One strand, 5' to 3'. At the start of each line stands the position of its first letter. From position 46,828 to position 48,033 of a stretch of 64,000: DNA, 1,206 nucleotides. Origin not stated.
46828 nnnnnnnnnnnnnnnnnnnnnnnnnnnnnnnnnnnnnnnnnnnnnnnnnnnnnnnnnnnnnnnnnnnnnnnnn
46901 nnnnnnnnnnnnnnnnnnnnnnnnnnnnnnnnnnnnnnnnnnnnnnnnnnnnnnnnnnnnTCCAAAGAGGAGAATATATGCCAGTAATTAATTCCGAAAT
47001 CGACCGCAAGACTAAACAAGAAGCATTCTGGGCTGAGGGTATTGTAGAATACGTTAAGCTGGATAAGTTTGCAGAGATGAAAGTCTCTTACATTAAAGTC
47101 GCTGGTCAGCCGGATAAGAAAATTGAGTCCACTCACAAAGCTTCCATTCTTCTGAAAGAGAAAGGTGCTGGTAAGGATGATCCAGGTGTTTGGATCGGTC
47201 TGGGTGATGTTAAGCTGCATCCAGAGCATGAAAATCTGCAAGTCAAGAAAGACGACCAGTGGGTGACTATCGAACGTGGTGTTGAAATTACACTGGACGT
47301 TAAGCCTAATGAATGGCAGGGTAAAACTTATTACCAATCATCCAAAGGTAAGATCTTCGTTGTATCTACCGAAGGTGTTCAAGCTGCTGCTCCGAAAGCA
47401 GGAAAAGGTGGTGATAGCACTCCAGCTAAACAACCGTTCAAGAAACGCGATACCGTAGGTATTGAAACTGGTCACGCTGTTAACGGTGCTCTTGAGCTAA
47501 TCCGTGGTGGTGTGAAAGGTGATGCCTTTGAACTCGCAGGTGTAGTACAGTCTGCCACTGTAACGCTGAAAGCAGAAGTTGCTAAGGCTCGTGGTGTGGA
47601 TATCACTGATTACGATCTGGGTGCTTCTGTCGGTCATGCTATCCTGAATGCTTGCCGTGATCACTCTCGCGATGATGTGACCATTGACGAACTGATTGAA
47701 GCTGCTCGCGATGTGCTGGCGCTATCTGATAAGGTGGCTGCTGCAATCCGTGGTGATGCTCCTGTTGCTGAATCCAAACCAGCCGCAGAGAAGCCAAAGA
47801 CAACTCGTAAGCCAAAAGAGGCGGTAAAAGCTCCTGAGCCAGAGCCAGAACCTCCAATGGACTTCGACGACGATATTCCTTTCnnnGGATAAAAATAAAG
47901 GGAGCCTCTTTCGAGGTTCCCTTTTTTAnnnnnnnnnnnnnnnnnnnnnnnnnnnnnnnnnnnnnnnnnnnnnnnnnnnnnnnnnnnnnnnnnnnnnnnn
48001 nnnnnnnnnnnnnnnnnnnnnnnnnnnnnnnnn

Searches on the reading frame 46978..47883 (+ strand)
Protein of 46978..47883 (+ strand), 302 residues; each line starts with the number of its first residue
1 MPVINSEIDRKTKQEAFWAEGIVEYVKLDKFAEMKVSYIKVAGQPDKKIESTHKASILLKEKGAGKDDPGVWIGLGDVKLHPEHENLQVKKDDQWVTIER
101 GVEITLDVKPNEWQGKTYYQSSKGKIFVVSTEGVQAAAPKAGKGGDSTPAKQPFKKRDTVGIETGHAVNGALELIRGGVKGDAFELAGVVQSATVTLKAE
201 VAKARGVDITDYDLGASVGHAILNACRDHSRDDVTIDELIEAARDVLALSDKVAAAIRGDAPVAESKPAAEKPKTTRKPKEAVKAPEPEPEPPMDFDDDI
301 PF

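Call 16: search_protein_families(library=pfam, proteins=[window:46978-47883:+], max_evalue=0.001)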
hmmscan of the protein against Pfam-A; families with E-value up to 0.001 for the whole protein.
window:46978-47883:+ (302 aa): 0 families

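Call 19: search_protein_families(library=ncbifam, proteins=[window:46978-47883:+], max_evalue=0.1)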
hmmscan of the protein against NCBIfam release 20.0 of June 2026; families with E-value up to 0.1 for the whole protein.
window:46978-47883:+ (302 aa): 1 family
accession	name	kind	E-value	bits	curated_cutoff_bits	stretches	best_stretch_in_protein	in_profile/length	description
NF006533.0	PRK09010.1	subfamily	0.00049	20.1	260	1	276-302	150-177/177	single-stranded DNA-binding protein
